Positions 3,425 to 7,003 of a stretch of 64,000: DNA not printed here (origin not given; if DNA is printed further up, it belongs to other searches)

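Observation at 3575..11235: Candidate previously undescribed defence module: PLD-nuclease/SNF2 helicase + Type IIG/PglX-like N6A methyltransferase + TIR-domain protein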

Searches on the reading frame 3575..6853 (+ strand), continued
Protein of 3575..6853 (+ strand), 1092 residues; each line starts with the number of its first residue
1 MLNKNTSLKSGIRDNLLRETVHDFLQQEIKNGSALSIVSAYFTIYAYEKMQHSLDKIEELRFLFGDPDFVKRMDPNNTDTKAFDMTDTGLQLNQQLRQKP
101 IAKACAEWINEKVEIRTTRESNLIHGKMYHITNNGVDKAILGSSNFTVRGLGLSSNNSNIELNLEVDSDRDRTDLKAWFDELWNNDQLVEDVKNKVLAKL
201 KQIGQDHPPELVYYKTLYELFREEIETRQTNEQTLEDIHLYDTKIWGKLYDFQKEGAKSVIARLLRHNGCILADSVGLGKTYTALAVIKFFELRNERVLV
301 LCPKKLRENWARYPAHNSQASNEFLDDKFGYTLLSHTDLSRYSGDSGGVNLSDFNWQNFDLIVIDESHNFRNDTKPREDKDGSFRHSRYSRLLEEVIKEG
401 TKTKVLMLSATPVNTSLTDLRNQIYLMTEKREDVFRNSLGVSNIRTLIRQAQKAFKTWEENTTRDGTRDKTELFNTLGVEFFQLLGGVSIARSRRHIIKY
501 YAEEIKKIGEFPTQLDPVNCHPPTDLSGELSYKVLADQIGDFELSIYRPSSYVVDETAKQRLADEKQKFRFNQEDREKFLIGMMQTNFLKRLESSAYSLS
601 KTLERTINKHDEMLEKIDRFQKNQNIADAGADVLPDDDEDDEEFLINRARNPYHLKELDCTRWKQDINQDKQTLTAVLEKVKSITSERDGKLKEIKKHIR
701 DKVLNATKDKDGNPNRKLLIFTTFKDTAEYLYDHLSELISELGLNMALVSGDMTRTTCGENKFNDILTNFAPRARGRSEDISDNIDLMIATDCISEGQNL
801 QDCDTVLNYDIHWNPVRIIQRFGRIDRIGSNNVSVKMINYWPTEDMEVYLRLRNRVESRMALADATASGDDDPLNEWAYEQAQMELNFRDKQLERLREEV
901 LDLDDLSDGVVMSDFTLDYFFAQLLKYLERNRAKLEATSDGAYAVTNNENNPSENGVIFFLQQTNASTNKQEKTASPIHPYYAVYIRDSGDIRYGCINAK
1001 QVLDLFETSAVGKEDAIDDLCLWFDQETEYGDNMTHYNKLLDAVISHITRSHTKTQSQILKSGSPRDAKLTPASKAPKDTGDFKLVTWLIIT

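Call 37: search_protein_families(library=pfam, proteins=[L006:18029-20200:+, L069:18137-20710:+, L073:17342-19660:+, L005:19698-22676:+, L005:17877-19517:+, L011:17372-19255:+, L023:16855-18948:+, L053:7779-9485:+, L004:18775-22893:+, L003:17971-18774:+], max_evalue=0.00001)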
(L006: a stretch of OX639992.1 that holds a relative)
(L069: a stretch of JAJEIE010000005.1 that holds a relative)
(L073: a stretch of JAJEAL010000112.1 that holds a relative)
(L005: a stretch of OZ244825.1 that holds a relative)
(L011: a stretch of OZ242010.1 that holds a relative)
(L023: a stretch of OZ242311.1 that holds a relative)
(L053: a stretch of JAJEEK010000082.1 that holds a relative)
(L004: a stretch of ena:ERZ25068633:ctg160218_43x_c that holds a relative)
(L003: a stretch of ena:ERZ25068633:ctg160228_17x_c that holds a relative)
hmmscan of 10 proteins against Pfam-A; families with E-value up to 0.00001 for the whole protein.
L006:18029-20200:+ (723 aa): 26 families (the best 25 are shown)
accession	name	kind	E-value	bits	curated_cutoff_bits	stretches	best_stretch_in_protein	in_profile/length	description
PF13414.12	TPR_11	-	1.2e-121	396.6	26.8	12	322-362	1-41/42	TPR repeat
PF00515.34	TPR_1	-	4e-120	387.7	27.8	10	417-450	1-34/34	Tetratricopeptide repeat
PF07719.23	TPR_2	-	6.1e-92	294.7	27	7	417-450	1-34/34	Tetratricopeptide repeat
PF13181.12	TPR_8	-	5.4e-77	247.9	25.7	6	417-450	1-34/34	Tetratricopeptide repeat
PF13431.12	TPR_17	-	4.6e-68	220.3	24.4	3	406-438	2-34/34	Tetratricopeptide repeat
PF13432.12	TPR_16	-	1.6e-66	220.6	32.7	7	389-450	3-64/65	Tetratricopeptide repeat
PF13424.12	TPR_12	-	6.5e-58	193.3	30.1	7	383-447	3-75/77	Tetratricopeptide repeat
PF13371.12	TPR_9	-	3.2e-43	146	35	3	392-454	4-66/73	Tetratricopeptide repeat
PF14559.12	TPR_19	-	4.4e-33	113.9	25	1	465-505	5-45/68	Tetratricopeptide repeat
PF13428.12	TPR_14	-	1.6e-30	102.8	23.5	0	385-423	3-41/44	Tetratricopeptide repeat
PF13176.12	TPR_7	-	3.1e-22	77.2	27.9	0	424-450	6-32/36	Tetratricopeptide repeat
PF25575.1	TPR_BSK1_C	-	1.9e-21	76.6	42.2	0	564-624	53-114/118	Serine/threonine-protein kinase BSK1-like, TPR repeats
PF24575.1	TPR_Slam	-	9.3e-18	65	35.2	0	425-451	55-81/104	Surface lipoprotein assembly modifier, N-terminal TPR repeats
PF13374.12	TPR_10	-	1e-17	63.9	27.5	0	417-446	2-31/42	Tetratricopeptide repeat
PF10516.15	SHNi-TPR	-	9.5e-17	60.7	21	0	465-481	15-31/38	SHNi-TPR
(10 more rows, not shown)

L069:18137-20710:+ (857 aa): 30 families (the best 25 are shown)
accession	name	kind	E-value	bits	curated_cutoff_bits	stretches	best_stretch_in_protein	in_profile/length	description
PF00515.34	TPR_1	-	5.6e-147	472.7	27.8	13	755-788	1-34/34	Tetratricopeptide repeat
PF13414.12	TPR_11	-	3e-133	433.7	26.8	14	523-564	1-42/42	TPR repeat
PF07719.23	TPR_2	-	1e-118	378.2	27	5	755-788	1-34/34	Tetratricopeptide repeat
PF13181.12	TPR_8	-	1.2e-101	324.8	25.7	4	755-788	1-34/34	Tetratricopeptide repeat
PF13431.12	TPR_17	-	1.4e-76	246.9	24.4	2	539-570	2-33/34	Tetratricopeptide repeat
PF13432.12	TPR_16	-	9.6e-69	227.7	32.7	8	727-788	3-64/65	Tetratricopeptide repeat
PF13424.12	TPR_12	-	3.6e-60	200.5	30.1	4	412-477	2-75/77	Tetratricopeptide repeat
PF13371.12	TPR_9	-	3.1e-54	181.3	35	6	662-723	4-65/73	Tetratricopeptide repeat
PF14559.12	TPR_19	-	2.3e-41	140.4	25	2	424-481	2-59/68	Tetratricopeptide repeat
PF13428.12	TPR_14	-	5.7e-39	129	23.5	0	448-488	2-42/44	Tetratricopeptide repeat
PF13176.12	TPR_7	-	2.5e-29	99.2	27.9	0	453-479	5-31/36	Tetratricopeptide repeat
PF25575.1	TPR_BSK1_C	-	1.5e-26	93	42.2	0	392-450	55-114/118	Serine/threonine-protein kinase BSK1-like, TPR repeats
PF13174.12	TPR_6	-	9.3e-25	86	26.3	0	452-476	5-29/33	Tetratricopeptide repeat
PF24575.1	TPR_Slam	-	1.1e-20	74.4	35.2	0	762-791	54-83/104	Surface lipoprotein assembly modifier, N-terminal TPR repeats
PF17874.7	TPR_MalT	-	3.2e-18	66.5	45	0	416-518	4-117/336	MalT-like TPR region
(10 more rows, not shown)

L073:17342-19660:+ (772 aa): 26 families (the best 25 are shown)
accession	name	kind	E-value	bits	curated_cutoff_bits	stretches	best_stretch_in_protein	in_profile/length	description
PF00515.34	TPR_1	-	1.9e-140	452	27.8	12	631-663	1-33/34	Tetratricopeptide repeat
PF13414.12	TPR_11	-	3.4e-113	369.5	26.8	12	572-611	3-42/42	TPR repeat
PF07719.23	TPR_2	-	8.7e-107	341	27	8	631-663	1-33/34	Tetratricopeptide repeat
PF13181.12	TPR_8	-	3.8e-96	307.6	25.7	9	631-663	1-33/34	Tetratricopeptide repeat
PF13431.12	TPR_17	-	8.3e-93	297.5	24.4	7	450-482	2-34/34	Tetratricopeptide repeat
PF13424.12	TPR_12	-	2.1e-60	201.3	30.1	7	427-491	3-75/77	Tetratricopeptide repeat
PF13432.12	TPR_16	-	1.9e-59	198.1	32.7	6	601-663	1-63/65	Tetratricopeptide repeat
PF13371.12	TPR_9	-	2.4e-52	175.3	35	3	572-633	4-65/73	Tetratricopeptide repeat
PF13374.12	TPR_10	-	1.6e-42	142.7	27.5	0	631-660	2-31/42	Tetratricopeptide repeat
PF13428.12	TPR_14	-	1.5e-38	127.7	23.5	0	632-672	2-42/44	Tetratricopeptide repeat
PF14559.12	TPR_19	-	1.2e-29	102.8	25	1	610-675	4-67/68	Tetratricopeptide repeat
PF13174.12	TPR_6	-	7e-25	86.4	26.3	0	598-626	1-29/33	Tetratricopeptide repeat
PF13176.12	TPR_7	-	4.5e-23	79.8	27.9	0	463-494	1-32/36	Tetratricopeptide repeat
PF12569.14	NatA_aux_su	-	6.8e-20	71.9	33.3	0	607-680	202-273/515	N-terminal acetyltransferase A, auxiliary subunit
PF23914.1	TPR_CcmH_CycH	-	5.3e-16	59.3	42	0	285-389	44-151/158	Cytochrome c-type biogenesis protein H TPR domain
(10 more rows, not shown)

L005:19698-22676:+ (992 aa): 27 families (the best 25 are shown)
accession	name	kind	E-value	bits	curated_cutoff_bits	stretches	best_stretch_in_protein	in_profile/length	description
PF00515.34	TPR_1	-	3.6e-132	425.8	27.8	11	400-432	2-34/34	Tetratricopeptide repeat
PF13414.12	TPR_11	-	9e-103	336.2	26.8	11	476-515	3-42/42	TPR repeat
PF07719.23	TPR_2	-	1.1e-102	328.3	27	9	264-296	2-34/34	Tetratricopeptide repeat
PF13181.12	TPR_8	-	3.2e-91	292.2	25.7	7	263-296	1-34/34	Tetratricopeptide repeat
PF13431.12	TPR_17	-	1.8e-85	274.6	24.4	4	389-420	3-34/34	Tetratricopeptide repeat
PF13432.12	TPR_16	-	2.1e-63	210.7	32.7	8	405-467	3-65/65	Tetratricopeptide repeat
PF13371.12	TPR_9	-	2.3e-49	165.8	35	4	442-503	4-65/73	Tetratricopeptide repeat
PF13424.12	TPR_12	-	6.3e-46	154.9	30.1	4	400-462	4-74/77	Tetratricopeptide repeat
PF13428.12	TPR_14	-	1.6e-39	130.7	23.5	0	265-304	3-42/44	Tetratricopeptide repeat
PF14559.12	TPR_19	-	3.1e-29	101.5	25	0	378-431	4-57/68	Tetratricopeptide repeat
PF13174.12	TPR_6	-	7.4e-27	92.6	26.3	0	405-431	6-32/33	Tetratricopeptide repeat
PF13374.12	TPR_10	-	9.3e-27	92.7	27.5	0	263-292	2-31/42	Tetratricopeptide repeat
PF13176.12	TPR_7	-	3.4e-18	64.6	27.9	0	406-428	6-28/36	Tetratricopeptide repeat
PF01239.28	PPTA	-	2.8e-15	55.4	29.5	0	518-544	2-28/32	Protein prenyltransferase alpha subunit repeat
PF12950.13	TaqI_C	-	3.9e-15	56.6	26.5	1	715-867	1-118/118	TaqI-like C-terminal specificity domain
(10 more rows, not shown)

L005:17877-19517:+ (546 aa): 16 families
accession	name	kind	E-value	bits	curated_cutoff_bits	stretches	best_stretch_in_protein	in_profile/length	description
PF00515.34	TPR_1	-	9.5e-53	174.4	27.8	4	411-444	1-34/34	Tetratricopeptide repeat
PF13414.12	TPR_11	-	6e-43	144.7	26.8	5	320-353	5-38/42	TPR repeat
PF07719.23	TPR_2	-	6.5e-40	132.4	27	3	411-443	1-33/34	Tetratricopeptide repeat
PF13431.12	TPR_17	-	1.2e-32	109.9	24.4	2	331-363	1-33/34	Tetratricopeptide repeat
PF13181.12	TPR_8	-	1.4e-30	103.2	25.7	2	378-407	2-31/34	Tetratricopeptide repeat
PF13432.12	TPR_16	-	6e-24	84.6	32.7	2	381-434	1-54/65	Tetratricopeptide repeat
PF13424.12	TPR_12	-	8.8e-19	67.9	30.1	2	377-441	3-75/77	Tetratricopeptide repeat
PF13371.12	TPR_9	-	2.3e-17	63.2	35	1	353-407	5-59/73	Tetratricopeptide repeat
PF25575.1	TPR_BSK1_C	-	7.2e-13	48.9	42.2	0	307-381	44-116/118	Serine/threonine-protein kinase BSK1-like, TPR repeats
PF14559.12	TPR_19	-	2.8e-12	47.2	25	0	355-398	3-46/68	Tetratricopeptide repeat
PF13176.12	TPR_7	-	1.4e-11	43.9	27.9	0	416-443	4-31/36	Tetratricopeptide repeat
PF08867.16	FRG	-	2.8e-11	44.6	25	1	95-208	3-93/94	FRG domain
PF13374.12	TPR_10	-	9.7e-10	38.6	27.5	0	377-406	2-31/42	Tetratricopeptide repeat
PF13174.12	TPR_6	-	1.4e-09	38.4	26.3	0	413-439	2-28/33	Tetratricopeptide repeat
PF13428.12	TPR_14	-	6.4e-09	36.1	23.5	0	378-418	2-42/44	Tetratricopeptide repeat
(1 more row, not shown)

L011:17372-19255:+ (627 aa): 31 families (the best 25 are shown)
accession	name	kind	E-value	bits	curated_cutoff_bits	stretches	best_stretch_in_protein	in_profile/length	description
PF00515.34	TPR_1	-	1.4e-130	420.8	27.8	10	491-524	1-34/34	Tetratricopeptide repeat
PF13414.12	TPR_11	-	1.5e-122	399.5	26.8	11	228-266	3-41/42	TPR repeat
PF07719.23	TPR_2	-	2.2e-103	330.4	27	10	491-524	1-34/34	Tetratricopeptide repeat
PF13431.12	TPR_17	-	3.2e-94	301.9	24.4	9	378-410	2-34/34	Tetratricopeptide repeat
PF13181.12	TPR_8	-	5e-93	297.9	25.7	10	491-524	1-34/34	Tetratricopeptide repeat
PF13432.12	TPR_16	-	1e-90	298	32.7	11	461-525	1-65/65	Tetratricopeptide repeat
PF13424.12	TPR_12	-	7.3e-51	170.7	30.1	6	286-350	2-74/77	Tetratricopeptide repeat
PF13371.12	TPR_9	-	4.6e-48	161.6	35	2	262-321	4-63/73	Tetratricopeptide repeat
PF13428.12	TPR_14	-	1e-37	125.1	23.5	0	458-499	2-43/44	Tetratricopeptide repeat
PF13174.12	TPR_6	-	3.2e-34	115.7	26.3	0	458-489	1-32/33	Tetratricopeptide repeat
PF14559.12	TPR_19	-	2e-32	111.8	25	0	334-392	4-62/68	Tetratricopeptide repeat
PF10516.15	SHNi-TPR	-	2.9e-32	110.3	21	0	505-520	15-30/38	SHNi-TPR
PF13374.12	TPR_10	-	1.6e-26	91.9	27.5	0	219-247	2-30/42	Tetratricopeptide repeat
PF25575.1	TPR_BSK1_C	-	1.1e-19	70.9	42.2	0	496-562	47-114/118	Serine/threonine-protein kinase BSK1-like, TPR repeats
PF12569.14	NatA_aux_su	-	1.5e-19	70.8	33.3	0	297-360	202-263/515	N-terminal acetyltransferase A, auxiliary subunit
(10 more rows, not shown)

L023:16855-18948:+ (697 aa): 24 families
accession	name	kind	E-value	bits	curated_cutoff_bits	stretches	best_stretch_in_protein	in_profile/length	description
PF00515.34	TPR_1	-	8.3e-120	386.7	27.8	11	522-555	1-34/34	Tetratricopeptide repeat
PF13414.12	TPR_11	-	8e-108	352.4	26.8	10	529-568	1-40/42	TPR repeat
PF07719.23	TPR_2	-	6.9e-92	294.5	27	5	522-555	1-34/34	Tetratricopeptide repeat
PF13181.12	TPR_8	-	5.2e-83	266.7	25.7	5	524-555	3-34/34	Tetratricopeptide repeat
PF13431.12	TPR_17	-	2.1e-68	221.4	24.4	1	409-441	2-34/34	Tetratricopeptide repeat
PF13432.12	TPR_16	-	4.9e-58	193.5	32.7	5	356-419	1-64/65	Tetratricopeptide repeat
PF13371.12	TPR_9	-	9.4e-45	151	35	1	199-255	3-59/73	Tetratricopeptide repeat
PF13424.12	TPR_12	-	4.4e-44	149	30.1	6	191-254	3-74/77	Tetratricopeptide repeat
PF13428.12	TPR_14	-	1.3e-37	124.8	23.5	0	421-460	2-41/44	Tetratricopeptide repeat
PF14559.12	TPR_19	-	6.1e-28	97.4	25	0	397-456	2-61/68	Tetratricopeptide repeat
PF13174.12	TPR_6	-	1.1e-22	79.5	26.3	0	421-453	1-33/33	Tetratricopeptide repeat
PF25575.1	TPR_BSK1_C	-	1.3e-21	77.1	42.2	0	172-227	57-113/118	Serine/threonine-protein kinase BSK1-like, TPR repeats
PF13374.12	TPR_10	-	1.8e-19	69.5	27.5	0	224-254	1-31/42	Tetratricopeptide repeat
PF13676.11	TIR_2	-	3.4e-16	60.3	28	1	7-110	1-104/122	TIR domain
PF10516.15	SHNi-TPR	-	2.8e-15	56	21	0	470-484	17-31/38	SHNi-TPR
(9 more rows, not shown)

L053:7779-9485:+ (568 aa): 29 families (the best 25 are shown)
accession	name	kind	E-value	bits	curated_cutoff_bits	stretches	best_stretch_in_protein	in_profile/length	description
PF00515.34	TPR_1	-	8.1e-100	323.4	27.8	8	196-229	1-34/34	Tetratricopeptide repeat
PF13414.12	TPR_11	-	3.3e-91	299.2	26.8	9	373-414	1-42/42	TPR repeat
PF07719.23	TPR_2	-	9.1e-83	266.1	27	5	196-229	1-34/34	Tetratricopeptide repeat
PF13181.12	TPR_8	-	2.1e-66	214.9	25.7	3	367-398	2-33/34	Tetratricopeptide repeat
PF13431.12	TPR_17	-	1e-55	181.8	24.4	0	221-250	4-33/34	Tetratricopeptide repeat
PF13424.12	TPR_12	-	3.3e-54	181.4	30.1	7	366-429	3-74/77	Tetratricopeptide repeat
PF13371.12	TPR_9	-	6.2e-50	167.6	35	4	273-335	4-66/73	Tetratricopeptide repeat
PF13432.12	TPR_16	-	6.2e-48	161.2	32.7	4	304-364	3-63/65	Tetratricopeptide repeat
PF13428.12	TPR_14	-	3.1e-33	111.3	23.5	0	202-235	7-40/44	Tetratricopeptide repeat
PF14559.12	TPR_19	-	1.2e-28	99.7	25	0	176-232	5-61/68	Tetratricopeptide repeat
PF13174.12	TPR_6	-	1.9e-20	72.5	26.3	0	402-429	2-29/33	Tetratricopeptide repeat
PF13374.12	TPR_10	-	3.8e-17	62.1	27.5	0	298-326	2-30/42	Tetratricopeptide repeat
PF13676.11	TIR_2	-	1.2e-15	58.5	28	1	7-111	1-105/122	TIR domain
PF23914.1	TPR_CcmH_CycH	-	1.5e-15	57.8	42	0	203-298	57-155/158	Cytochrome c-type biogenesis protein H TPR domain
PF13176.12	TPR_7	-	5e-14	51.6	27.9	0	441-466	6-31/36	Tetratricopeptide repeat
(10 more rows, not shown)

L004:18775-22893:+ (1372 aa): 29 families (the best 25 are shown)
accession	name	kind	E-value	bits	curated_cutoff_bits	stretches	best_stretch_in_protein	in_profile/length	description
PF00515.34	TPR_1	-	1.8e-223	714.8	27.8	17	406-439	1-34/34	Tetratricopeptide repeat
PF13414.12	TPR_11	-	3.4e-201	651.2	26.8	18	345-385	1-41/42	TPR repeat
PF07719.23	TPR_2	-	1.4e-169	536.9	27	10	406-438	1-33/34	Tetratricopeptide repeat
PF13181.12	TPR_8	-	1.1e-141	449.5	25.7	6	406-438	1-33/34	Tetratricopeptide repeat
PF13431.12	TPR_17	-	1.9e-121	386.8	24.4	1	396-426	3-33/34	Tetratricopeptide repeat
PF13432.12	TPR_16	-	3.6e-100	328.2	32.7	8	310-371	3-64/65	Tetratricopeptide repeat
PF13371.12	TPR_9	-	1.7e-79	262.2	35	1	313-374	4-65/73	Tetratricopeptide repeat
PF13424.12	TPR_12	-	2.1e-72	239.8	30.1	7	236-301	3-76/77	Tetratricopeptide repeat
PF13428.12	TPR_14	-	6.3e-54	175.2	23.5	0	822-861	2-41/44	Tetratricopeptide repeat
PF14559.12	TPR_19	-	1.1e-50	170.3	25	0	284-340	5-61/68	Tetratricopeptide repeat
PF13174.12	TPR_6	-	5.9e-34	114.8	26.3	0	822-853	1-32/33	Tetratricopeptide repeat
PF13374.12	TPR_10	-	5.6e-25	87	27.5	0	406-435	2-31/42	Tetratricopeptide repeat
PF25575.1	TPR_BSK1_C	-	1.1e-23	83.8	42.2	0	826-893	47-115/118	Serine/threonine-protein kinase BSK1-like, TPR repeats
PF25062.1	ARM_TT21_N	-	4e-20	72.9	40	1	242-409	33-205/222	Tetratricopeptide repeat protein 21 N-terminal ARM repeat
PF10516.15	SHNi-TPR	-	7.5e-20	70.6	21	0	418-435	13-30/38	SHNi-TPR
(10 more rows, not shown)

L003:17971-18774:+ (267 aa): 16 families
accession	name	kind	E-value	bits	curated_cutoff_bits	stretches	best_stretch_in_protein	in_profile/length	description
PF00515.34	TPR_1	-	4e-54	178.8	27.8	5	130-162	1-33/34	Tetratricopeptide repeat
PF13414.12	TPR_11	-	7.1e-52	173.3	26.8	5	171-209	1-39/42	TPR repeat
PF07719.23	TPR_2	-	2.6e-42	139.9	27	4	130-162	1-33/34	Tetratricopeptide repeat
PF13431.12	TPR_17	-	1.1e-34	116.2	24.4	0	17-49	2-34/34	Tetratricopeptide repeat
PF13181.12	TPR_8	-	7.2e-33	110.4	25.7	1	97-128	2-33/34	Tetratricopeptide repeat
PF13424.12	TPR_12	-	1.1e-27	96.5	30.1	2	62-126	3-75/77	Tetratricopeptide repeat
PF13432.12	TPR_16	-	5.3e-23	81.5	32.7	2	110-162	11-63/65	Tetratricopeptide repeat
PF13371.12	TPR_9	-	1.4e-22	79.9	35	1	75-128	8-61/73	Tetratricopeptide repeat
PF13428.12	TPR_14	-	4.6e-14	52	23.5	0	64-102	3-41/44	Tetratricopeptide repeat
PF12569.14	NatA_aux_su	-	5.4e-13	49.1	33.3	0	74-126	204-256/515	N-terminal acetyltransferase A, auxiliary subunit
PF13174.12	TPR_6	-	2.5e-09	37.6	26.3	0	131-162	1-32/33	Tetratricopeptide repeat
PF13374.12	TPR_10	-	1.1e-08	35.3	27.5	0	28-59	2-33/42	Tetratricopeptide repeat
PF14559.12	TPR_19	-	3.1e-08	34.3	25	0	42-98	5-61/68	Tetratricopeptide repeat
PF24575.1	TPR_Slam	-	9.3e-07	29.7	35.2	0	171-207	54-90/104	Surface lipoprotein assembly modifier, N-terminal TPR repeats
PF25575.1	TPR_BSK1_C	-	1.2e-06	28.8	42.2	0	9-64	57-113/118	Serine/threonine-protein kinase BSK1-like, TPR repeats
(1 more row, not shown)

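Call 54: search_protein_families(library=pfam, proteins=[L044:7646-8400:+, L065:8967-9700:+], max_evalue=1)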
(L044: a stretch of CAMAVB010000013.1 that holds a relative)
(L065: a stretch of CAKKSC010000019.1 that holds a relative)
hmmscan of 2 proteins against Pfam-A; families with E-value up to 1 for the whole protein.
L044:7646-8400:+ (251 aa): 0 families

L065:8967-9700:+ (244 aa): 1 family
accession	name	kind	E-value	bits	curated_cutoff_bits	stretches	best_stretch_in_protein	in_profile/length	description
PF14335.11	DUF4391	-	0.0011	19.4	29.9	1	104-213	67-165/232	Domain of unknown function (DUF4391)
